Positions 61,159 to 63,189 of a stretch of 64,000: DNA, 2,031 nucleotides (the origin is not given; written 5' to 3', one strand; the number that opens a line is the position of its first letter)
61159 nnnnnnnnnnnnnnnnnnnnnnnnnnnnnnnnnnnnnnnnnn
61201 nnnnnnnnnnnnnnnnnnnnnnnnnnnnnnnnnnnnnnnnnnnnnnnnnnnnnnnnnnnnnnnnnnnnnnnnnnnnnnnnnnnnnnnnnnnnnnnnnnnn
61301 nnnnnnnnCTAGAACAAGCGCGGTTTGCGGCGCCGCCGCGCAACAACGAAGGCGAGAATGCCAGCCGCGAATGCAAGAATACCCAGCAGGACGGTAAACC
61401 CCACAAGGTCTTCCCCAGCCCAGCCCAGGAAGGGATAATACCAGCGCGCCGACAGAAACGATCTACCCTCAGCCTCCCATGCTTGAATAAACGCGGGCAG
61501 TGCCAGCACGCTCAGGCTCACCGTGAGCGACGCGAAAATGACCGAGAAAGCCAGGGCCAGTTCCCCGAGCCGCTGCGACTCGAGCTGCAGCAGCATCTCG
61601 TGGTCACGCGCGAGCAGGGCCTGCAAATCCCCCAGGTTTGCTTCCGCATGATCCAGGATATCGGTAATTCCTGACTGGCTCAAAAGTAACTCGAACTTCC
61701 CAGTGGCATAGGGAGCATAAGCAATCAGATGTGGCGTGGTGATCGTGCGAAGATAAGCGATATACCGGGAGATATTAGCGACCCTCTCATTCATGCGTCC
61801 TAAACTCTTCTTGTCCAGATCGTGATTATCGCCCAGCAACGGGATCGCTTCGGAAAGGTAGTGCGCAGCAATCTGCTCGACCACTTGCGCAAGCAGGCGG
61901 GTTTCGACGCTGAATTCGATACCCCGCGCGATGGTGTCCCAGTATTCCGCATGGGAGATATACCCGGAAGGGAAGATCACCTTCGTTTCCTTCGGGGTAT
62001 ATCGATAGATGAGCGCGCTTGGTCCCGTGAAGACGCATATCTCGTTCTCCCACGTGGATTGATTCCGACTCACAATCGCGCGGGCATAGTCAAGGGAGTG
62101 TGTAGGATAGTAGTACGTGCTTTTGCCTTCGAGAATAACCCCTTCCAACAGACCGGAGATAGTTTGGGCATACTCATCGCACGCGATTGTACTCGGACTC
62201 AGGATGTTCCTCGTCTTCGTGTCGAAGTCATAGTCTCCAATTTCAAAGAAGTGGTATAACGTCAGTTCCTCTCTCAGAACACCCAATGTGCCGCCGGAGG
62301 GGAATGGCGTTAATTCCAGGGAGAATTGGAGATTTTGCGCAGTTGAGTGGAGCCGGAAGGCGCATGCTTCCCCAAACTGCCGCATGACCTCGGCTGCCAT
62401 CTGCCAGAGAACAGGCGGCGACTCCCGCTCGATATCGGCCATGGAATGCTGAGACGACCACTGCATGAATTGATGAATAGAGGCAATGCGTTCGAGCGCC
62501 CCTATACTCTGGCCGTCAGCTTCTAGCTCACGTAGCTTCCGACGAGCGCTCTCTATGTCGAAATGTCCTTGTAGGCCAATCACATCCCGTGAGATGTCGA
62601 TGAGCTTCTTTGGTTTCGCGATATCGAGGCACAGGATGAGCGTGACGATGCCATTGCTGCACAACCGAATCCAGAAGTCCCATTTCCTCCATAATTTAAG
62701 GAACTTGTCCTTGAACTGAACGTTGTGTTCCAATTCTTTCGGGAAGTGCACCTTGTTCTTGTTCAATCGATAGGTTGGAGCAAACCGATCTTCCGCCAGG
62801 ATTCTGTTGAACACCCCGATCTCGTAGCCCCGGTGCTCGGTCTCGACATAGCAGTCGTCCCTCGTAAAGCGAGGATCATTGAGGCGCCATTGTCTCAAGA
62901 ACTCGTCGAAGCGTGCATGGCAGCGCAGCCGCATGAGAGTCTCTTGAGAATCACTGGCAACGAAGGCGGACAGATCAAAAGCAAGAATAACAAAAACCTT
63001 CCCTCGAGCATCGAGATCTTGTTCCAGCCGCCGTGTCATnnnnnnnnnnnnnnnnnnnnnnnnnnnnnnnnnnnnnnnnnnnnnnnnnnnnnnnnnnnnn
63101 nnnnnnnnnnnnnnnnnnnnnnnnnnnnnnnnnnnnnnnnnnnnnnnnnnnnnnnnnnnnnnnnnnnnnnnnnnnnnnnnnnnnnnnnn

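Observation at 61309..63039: Low-GC 576-aa orphan with CorA-like architecture (large soluble domain, coiled-coil stalk, two C-terminal TM helices, basic tail)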

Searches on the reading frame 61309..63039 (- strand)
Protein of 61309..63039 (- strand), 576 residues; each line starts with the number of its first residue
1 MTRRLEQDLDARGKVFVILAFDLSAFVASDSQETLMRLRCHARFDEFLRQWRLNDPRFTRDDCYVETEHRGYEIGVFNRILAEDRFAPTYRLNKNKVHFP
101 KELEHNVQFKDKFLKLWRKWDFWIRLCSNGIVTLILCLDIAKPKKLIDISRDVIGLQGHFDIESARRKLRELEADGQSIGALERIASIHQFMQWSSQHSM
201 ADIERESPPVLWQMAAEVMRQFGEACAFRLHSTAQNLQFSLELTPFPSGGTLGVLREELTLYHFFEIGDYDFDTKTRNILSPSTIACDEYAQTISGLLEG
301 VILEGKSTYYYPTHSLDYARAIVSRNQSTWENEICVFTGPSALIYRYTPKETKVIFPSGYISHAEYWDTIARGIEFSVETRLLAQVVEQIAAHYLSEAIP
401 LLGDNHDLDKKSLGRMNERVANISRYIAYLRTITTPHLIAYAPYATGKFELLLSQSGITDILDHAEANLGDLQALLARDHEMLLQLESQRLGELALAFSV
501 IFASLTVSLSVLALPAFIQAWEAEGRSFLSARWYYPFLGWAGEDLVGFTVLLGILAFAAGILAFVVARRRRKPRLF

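Call 4: search_protein_families(library=pfam, proteins=[window:61309-63039:-], max_evalue=10)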
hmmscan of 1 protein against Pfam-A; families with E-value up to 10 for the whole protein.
window:61309-63039:- (576 aa): 1 family
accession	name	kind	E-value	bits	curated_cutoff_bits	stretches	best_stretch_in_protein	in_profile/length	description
PF20066.5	Glyoxalase_8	-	0.27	11.7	23.7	1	165-220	15-70/143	Glyoxalase superfamily protein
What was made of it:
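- On CorA / MIT superfamily (2-TM-GxN, PF01544): No hit for the query at E<=10 (call 4).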

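Call 5: search_protein_families(library=padloc, proteins=[window:61309-63039:-], max_evalue=10)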
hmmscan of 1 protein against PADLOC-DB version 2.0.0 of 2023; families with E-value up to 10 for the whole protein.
window:61309-63039:- (576 aa): 0 families
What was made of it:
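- On CRISPR type III-associated CorA effector: The query has 0 hits at E<=10 (call 5).
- The protein has no PADLOC hit even at E<=10 (call 5).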

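Call 6: search_protein_families(library=ncbifam, proteins=[window:61309-63039:-], max_evalue=10)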
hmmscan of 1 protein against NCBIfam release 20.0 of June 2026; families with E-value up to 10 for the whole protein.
window:61309-63039:- (576 aa): 2 families
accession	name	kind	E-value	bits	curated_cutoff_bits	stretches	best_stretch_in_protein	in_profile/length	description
NF045529.2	Heimdall-CTERM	domain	0.078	13.4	24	1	547-572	4-26/26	Heimdall-CTERM domain-containing surface protein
TIGR01167.1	LPXTG_anchor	domain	0.28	11.9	15.9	1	542-572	6-34/34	LPXTG cell wall anchor domain-containing protein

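Call 7: find_homologous_proteins(query=window:61309-63036:-, max_evalue=0.001)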
Query window:61309-63036:- (575 aa): 13 proteins with E <= 0.001 among 8000 candidates.
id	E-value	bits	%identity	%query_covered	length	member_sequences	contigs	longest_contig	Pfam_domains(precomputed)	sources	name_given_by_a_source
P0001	0.0e+0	1312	100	100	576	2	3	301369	-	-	-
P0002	2.8e-202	691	54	100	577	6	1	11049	-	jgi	jgi:hypothetical protein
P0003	1.5e-188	646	52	98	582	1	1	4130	-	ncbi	-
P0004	7.8e-183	627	50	98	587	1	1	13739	-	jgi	jgi:hypothetical protein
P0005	1.2e-180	620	50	96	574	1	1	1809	-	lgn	-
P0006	3.5e-172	592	49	99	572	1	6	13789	-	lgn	-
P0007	9.9e-166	571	48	98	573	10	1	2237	-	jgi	-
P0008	2.7e-165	569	48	96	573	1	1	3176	-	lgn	-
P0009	5.6e-161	555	47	98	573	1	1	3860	-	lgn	-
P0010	3.2e-156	539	46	99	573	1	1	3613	-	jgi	jgi:hypothetical protein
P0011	2.8e-118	414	47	74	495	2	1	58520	-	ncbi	ncbi:MAG: hypothetical protein R2911_36800, partial [Caldilineaceae bacterium]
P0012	9.8e-111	389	37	99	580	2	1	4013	-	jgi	-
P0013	2.6e-102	361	47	67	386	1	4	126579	-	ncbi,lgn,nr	ncbi:CorA family divalent cation transporter [Chloroflexi bacterium TSY]|nr:CorA family divalent cat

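Call 9: search_solved_structures(query=window:61309-63036:-, max_evalue=10)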
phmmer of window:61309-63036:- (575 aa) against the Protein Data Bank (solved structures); distinct sequences matched with E-value up to 10: 0.
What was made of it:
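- Checked: 'Orphan' is true only in the sense that Pfam, NCBIfam, PADLOC and PDB sequences give no significant hit (calls 4, 5, 6, 9).
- Tried and rejected: Direct family scans of the query (Pfam, NCBIfam, PADLOC) and a phmmer search of PDB sequences found nothing significant (calls 4, 5, 6, 9).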

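Call 12: find_encoding_contigs(protein=P0001, flank=10000, max_places=4)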
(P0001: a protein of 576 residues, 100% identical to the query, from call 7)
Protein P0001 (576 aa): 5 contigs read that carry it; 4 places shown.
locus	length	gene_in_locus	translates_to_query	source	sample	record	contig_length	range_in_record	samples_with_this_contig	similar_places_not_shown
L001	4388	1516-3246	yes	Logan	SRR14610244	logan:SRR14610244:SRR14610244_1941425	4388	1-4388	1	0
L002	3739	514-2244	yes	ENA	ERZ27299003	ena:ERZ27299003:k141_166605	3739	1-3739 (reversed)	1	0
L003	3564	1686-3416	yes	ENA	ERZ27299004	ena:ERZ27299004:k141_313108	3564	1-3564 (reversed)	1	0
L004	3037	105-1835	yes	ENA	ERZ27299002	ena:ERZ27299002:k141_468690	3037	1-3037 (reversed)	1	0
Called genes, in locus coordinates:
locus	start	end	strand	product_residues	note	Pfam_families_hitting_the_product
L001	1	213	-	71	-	?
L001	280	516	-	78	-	PF00313:CSD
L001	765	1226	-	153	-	PF00578:AhpC-TSA, PF08534:Redoxin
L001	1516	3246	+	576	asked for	-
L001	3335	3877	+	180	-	PF03473:MOSC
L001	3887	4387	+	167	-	?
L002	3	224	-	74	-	?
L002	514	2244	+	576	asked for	-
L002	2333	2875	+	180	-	PF03473:MOSC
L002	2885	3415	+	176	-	PF01243:PNPOx_N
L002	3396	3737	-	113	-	?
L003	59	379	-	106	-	PF00076:RRM_1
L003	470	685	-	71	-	PF00313:CSD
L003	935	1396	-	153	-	PF00578:AhpC-TSA, PF08534:Redoxin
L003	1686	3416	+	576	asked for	-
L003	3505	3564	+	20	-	?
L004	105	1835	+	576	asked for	-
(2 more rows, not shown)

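Call 13: find_encoding_contigs(protein=P0013, flank=10000, max_places=2)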
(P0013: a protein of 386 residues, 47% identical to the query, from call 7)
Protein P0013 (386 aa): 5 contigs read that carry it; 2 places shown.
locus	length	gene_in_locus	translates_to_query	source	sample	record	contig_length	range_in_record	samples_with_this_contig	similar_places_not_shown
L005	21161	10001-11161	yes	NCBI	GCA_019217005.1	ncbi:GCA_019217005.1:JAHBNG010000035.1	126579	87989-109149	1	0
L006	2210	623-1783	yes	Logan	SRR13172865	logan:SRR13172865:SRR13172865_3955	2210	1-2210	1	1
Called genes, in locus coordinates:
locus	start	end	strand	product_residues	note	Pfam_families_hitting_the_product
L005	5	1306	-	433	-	PF11376:DUF3179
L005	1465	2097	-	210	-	PF00578:AhpC-TSA, PF08534:Redoxin, PF00255:GSHPx (faint), PF00085:Thioredoxin, PF13098:Thioredoxin_2, PF13905:Thioredoxin_8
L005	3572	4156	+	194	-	PF01066:CDP-OH_P_transf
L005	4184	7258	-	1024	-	PF00932:LTD, PF13287:Fn3_assoc, PF13290:CHB_HEX_C_1, PF08757:CotH, PF13287:Fn3_assoc, PF13290:CHB_HEX_C_1, PF00932:LTD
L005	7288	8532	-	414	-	PF01041:DegT_DnrJ_EryC1, PF00155:Aminotran_1_2 (weak), PF01212:Beta_elim_lyase (weak)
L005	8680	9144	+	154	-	PF01042:Ribonuc_L-PSP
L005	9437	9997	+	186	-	-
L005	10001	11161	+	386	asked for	-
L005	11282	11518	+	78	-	PF00830:Ribosomal_L28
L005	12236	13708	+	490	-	PF16927:HisKA_7TM, PF00989:PAS (weak), PF13188:PAS_8 (weak), PF13426:PAS_9 (weak), PF00512:HisKA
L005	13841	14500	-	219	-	PF04542:Sigma70_r2, PF08281:Sigma70_r4_2, PF04545:Sigma70_r4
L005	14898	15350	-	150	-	-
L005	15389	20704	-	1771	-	-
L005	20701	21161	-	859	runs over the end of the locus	PF13191:AAA_16, PF13401:AAA_22 (weak), PF00515:TPR_1 (faint), PF07719:TPR_2 (faint), PF13424:TPR_12, PF17874:TPR_MalT, PF13432:TPR_16 (weak), PF13424:TPR_12, +3 more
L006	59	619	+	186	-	-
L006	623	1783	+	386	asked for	-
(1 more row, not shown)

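Call 14: find_encoding_contigs(protein=P0011, flank=10000, max_places=2)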
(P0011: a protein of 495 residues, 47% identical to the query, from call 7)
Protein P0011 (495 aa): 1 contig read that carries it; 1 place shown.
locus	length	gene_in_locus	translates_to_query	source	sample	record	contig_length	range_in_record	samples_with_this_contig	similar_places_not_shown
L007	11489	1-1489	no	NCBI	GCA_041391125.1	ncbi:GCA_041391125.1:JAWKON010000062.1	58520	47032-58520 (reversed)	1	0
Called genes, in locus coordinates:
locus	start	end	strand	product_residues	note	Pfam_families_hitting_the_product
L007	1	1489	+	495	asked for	?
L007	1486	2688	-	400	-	PF13546:DDE_5 (weak)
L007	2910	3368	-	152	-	-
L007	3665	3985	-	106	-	-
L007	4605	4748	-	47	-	-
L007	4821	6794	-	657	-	PF10101:DUF2339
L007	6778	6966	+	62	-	-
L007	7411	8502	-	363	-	PF13439:Glyco_transf_4, PF13579:Glyco_trans_4_4, PF20706:GT4-conflict, PF00534:Glycos_transf_1, PF13692:Glyco_trans_1_4, PF13524:Glyco_trans_1_2 (weak)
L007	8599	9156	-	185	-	PF00534:Glycos_transf_1, PF13692:Glyco_trans_1_4, PF20706:GT4-conflict, PF13524:Glyco_trans_1_2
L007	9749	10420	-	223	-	PF10111:Glyco_tranf_2_2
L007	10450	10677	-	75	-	PF00535:Glycos_transf_2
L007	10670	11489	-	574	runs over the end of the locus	PF05159:Capsule_synth (weak)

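Call 15: find_encoding_contigs(protein=P0006, flank=10000, max_places=2)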
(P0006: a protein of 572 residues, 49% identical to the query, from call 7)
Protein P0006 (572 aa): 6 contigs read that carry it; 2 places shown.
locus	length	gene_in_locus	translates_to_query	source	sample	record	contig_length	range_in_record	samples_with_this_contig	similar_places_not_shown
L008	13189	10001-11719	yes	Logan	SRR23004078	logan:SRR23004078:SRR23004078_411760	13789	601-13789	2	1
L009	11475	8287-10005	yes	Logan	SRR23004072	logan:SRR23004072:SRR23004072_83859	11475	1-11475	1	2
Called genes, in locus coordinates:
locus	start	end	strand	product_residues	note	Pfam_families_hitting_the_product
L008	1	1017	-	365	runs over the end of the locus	PF13367:PrsW-protease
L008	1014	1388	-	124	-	-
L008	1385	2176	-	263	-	PF01656:CbiA, PF09140:MipZ (faint), PF10609:ParA, PF13614:AAA_31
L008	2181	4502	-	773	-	PF24782:WD40_MABP1-WDR62_2nd, PF24796:WDR55, PF24807:WD40_CDC20-Fz, PF24814:WD40_Prp19, PF25168:Beta-prop_WDR36-Utp21_2nd, PF25173:Beta-prop_WDR3_1st, PF25174:Beta-prop_THOC3, PF23393:Beta-prop_WDR90_POC16_2nd, +66 more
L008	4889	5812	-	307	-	PF00188:CAP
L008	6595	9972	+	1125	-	PF13424:TPR_12 (faint), PF03704:BTAD, PF00931:NB-ARC (weak), PF13401:AAA_22 (faint), PF05729:NACHT (weak)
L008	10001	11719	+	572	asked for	-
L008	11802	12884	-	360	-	PF17210:SdrD_B (weak)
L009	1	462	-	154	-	?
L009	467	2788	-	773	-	PF24782:WD40_MABP1-WDR62_2nd, PF24796:WDR55, PF24807:WD40_CDC20-Fz, PF24814:WD40_Prp19, PF25168:Beta-prop_WDR36-Utp21_2nd, PF25173:Beta-prop_WDR3_1st, PF25174:Beta-prop_THOC3, PF23393:Beta-prop_WDR90_POC16_2nd, +66 more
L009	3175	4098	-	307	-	PF00188:CAP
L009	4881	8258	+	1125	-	PF13424:TPR_12 (faint), PF03704:BTAD, PF00931:NB-ARC (weak), PF13401:AAA_22 (faint), PF05729:NACHT (weak)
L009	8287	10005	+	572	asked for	-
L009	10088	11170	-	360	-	PF17210:SdrD_B (weak)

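Call 16: find_encoding_contigs(protein=P0004, flank=10000, max_places=2)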
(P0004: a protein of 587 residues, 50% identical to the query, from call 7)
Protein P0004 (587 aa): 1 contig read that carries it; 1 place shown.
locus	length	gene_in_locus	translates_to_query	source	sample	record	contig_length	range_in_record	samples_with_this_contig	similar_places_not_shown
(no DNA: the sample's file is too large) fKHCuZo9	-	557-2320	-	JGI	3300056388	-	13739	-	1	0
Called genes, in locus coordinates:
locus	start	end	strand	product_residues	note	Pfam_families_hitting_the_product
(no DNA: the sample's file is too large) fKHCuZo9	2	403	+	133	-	?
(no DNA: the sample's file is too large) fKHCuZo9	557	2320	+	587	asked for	-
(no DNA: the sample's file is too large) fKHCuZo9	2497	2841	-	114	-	-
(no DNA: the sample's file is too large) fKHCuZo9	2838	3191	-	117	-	-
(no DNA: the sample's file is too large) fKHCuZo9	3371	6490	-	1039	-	-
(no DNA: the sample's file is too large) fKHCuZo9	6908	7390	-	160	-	PF12773:DZR, PF13248:Zn_ribbon_3 (weak)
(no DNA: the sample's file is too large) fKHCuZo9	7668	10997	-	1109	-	PF13575:DUF4135, PF05147:LANC_like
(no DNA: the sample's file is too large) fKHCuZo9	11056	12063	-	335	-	-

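Call 17: find_encoding_contigs(protein=P0002, flank=10000, max_places=2)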
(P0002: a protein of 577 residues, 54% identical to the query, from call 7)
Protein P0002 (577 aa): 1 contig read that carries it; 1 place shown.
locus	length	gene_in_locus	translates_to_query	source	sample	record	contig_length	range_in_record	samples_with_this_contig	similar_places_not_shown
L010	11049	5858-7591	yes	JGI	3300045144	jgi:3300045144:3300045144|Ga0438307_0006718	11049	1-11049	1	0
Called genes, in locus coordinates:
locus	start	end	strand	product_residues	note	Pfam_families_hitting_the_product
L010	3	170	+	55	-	?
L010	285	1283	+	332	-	PF13546:DDE_5, PF01609:DDE_Tnp_1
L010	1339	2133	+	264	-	PF19319:DUF5919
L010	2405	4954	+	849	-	PF00924:MS_channel_2nd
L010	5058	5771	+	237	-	-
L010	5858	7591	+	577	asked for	-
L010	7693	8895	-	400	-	PF03703:bPH_2 (weak)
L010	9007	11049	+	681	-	?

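Call 18: search_protein_representatives(protein=window:61309-63036:-)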
Query: 575 residues. Proteins with E-value up to 0.001 (for the whole library): 173; up to 1e-10: 107; up to 1e-30: 30. The best 150 are listed.
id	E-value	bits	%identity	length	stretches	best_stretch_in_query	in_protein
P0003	4.6e-189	646.2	52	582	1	2-573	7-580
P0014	7.3e-136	470.5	43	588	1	5-573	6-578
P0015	7.1e-107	374.8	45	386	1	191-570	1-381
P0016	2.4e-105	369.8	37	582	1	10-569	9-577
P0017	2.7e-61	224.4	42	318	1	269-575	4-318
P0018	1.7e-53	198.6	29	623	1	6-565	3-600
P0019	3.7e-53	197.5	30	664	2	303-554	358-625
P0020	7.5e-51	189.9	67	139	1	1-130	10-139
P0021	7.8e-47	176.6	32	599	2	67-228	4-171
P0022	2.6e-45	171.6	32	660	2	305-565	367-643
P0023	4.9e-43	164.1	30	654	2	7-236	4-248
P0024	5.9e-43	163.9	31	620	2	64-266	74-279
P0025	2.7e-41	158.4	26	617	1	65-565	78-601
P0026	5.8e-40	154.0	31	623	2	8-219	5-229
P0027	1.5e-39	152.6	30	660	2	286-524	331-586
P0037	1.6e-33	132.7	31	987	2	348-570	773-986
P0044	1.4e-29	119.7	30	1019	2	348-528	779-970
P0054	3.0e-24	102.1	31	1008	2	350-521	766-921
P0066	6.4e-21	91.1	30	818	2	290-556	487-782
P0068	3.1e-20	88.8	27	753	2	277-520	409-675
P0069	7.8e-20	87.5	31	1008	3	361-569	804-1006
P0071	2.3e-19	86.0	29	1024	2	352-511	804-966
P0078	2.1e-15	72.9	28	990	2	360-571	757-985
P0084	1.7e-14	69.9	28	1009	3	350-477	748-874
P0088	2.3e-13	66.2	26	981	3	354-502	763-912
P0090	3.0e-13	65.8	28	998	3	352-515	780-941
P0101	1.3e-12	63.7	28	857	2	247-545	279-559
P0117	5.7e-11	58.3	24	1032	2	353-541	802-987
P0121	1.5e-10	56.9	40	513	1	471-574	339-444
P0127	7.7e-10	54.5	30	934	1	274-571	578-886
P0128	7.7e-10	54.5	24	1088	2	360-508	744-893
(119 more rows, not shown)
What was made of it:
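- Checked: The protein has 12 close relatives (call 7) and 173 cluster representatives at E<=1e-3 (call 18).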

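Call 20: search_protein_families(library=pfam, proteins=[P0018, P0019, P0025, P0037, P0044, P0066, P0068, P0101, P0121, P0127], max_evalue=0.01)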
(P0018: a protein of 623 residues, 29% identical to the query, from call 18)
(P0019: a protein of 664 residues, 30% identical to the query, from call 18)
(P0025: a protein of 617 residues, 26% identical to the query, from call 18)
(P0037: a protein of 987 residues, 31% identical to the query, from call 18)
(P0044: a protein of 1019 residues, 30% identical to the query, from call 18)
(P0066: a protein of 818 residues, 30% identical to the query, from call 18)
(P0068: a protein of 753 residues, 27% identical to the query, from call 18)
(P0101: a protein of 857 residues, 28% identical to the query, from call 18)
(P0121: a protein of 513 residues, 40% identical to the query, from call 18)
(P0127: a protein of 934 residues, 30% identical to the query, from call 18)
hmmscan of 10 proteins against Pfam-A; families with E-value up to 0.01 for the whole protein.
P0018 (623 aa): 0 families

P0019 (664 aa): 0 families

P0025 (617 aa): 0 families

P0037 (987 aa): 2 families
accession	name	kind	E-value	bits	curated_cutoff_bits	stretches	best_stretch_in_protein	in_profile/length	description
PF13401.12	AAA_22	-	1.1e-07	32.7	27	1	57-199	13-128/130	AAA domain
PF13191.12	AAA_16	-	3.3e-07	31.4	32.6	1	58-177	33-157/167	AAA ATPase domain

P0044 (1019 aa): 2 families
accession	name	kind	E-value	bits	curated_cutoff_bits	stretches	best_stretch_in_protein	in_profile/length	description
PF13401.12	AAA_22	-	0.00034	21.4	27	1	55-179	14-112/130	AAA domain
PF03176.21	MMPL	-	0.0068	15.8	20.5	1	944-1006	174-235/333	MMPL family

P0066 (818 aa): 1 family
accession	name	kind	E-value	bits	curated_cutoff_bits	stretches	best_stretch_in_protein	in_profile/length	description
PF19220.6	Rod_CreS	-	0.0056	16.2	100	1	269-368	18-117/359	Crescentin, rod domain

P0068 (753 aa): 1 family
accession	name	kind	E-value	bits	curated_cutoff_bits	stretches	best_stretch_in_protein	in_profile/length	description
PF03961.19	FapA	-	0.0065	16.6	31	0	229-314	145-232/272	Flagellar Assembly Protein A beta solenoid domain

P0101 (857 aa): 1 family
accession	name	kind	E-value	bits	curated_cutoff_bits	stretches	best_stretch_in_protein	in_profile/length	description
PF16011.10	CBM9_2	-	0.00016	21.9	25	1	733-822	111-198/199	Carbohydrate-binding family 9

P0121 (513 aa): 1 family
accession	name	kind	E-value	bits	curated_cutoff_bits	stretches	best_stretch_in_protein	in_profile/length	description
PF20703.3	nSTAND1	-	4.6e-96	323.2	27.1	1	25-302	113-378/379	Novel STAND NTPase 1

P0127 (934 aa): 0 families

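Call 21: predict_structure(alignment_id=A1)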
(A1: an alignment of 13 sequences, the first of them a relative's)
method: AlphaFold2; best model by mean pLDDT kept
length: 576 residues; sequences in the alignment: 13
mean_pLDDT: 64.8   pTM: 0.61
mean pLDDT of the five models: 64.8, 63.3, 63.2, 60.4, 55.1
residues with pLDDT >= 90: 63; 70-90: 198; 50-70: 156; < 50: 159
segments of 3 or more residues with pLDDT < 50: 70-84, 250-254, 306-330, 349-362, 404-408, 424-426, 428-497, 572-576
pLDDT, mean of each block of 10 residues (from residue 1): 74 86 85 80 79 87 59 37 60 90 86 91 82 87 91 87 87 78 85 87 75 91 92 84 81 58 85 85 73 73 52 37 40 58 62 32 48 51 52 51 51 53 48 41 36 38 37 36 36 47 52 53 51 54 63 72 62 40
secondary structure, 60 per line:
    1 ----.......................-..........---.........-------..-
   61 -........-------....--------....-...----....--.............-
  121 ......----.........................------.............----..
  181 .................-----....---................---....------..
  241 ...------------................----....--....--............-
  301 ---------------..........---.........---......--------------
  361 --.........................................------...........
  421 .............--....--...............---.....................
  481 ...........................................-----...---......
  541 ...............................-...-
elements in order: H5-8 E9-22 H23-26 H29-38 H42-50 H62-69 H77-80 E89-92 H101-104 H107-119 E121-126 E131-145 H146-155 H162-174 H179-197 H203-206 H210-225 E229-232 E239-243 E256-271 E276-279 H282-285 H288-299 H316-325 H329-332 E333-337 E341-346 H363-403 H410-433 H436-439 H442-456 H460-523 H535-571
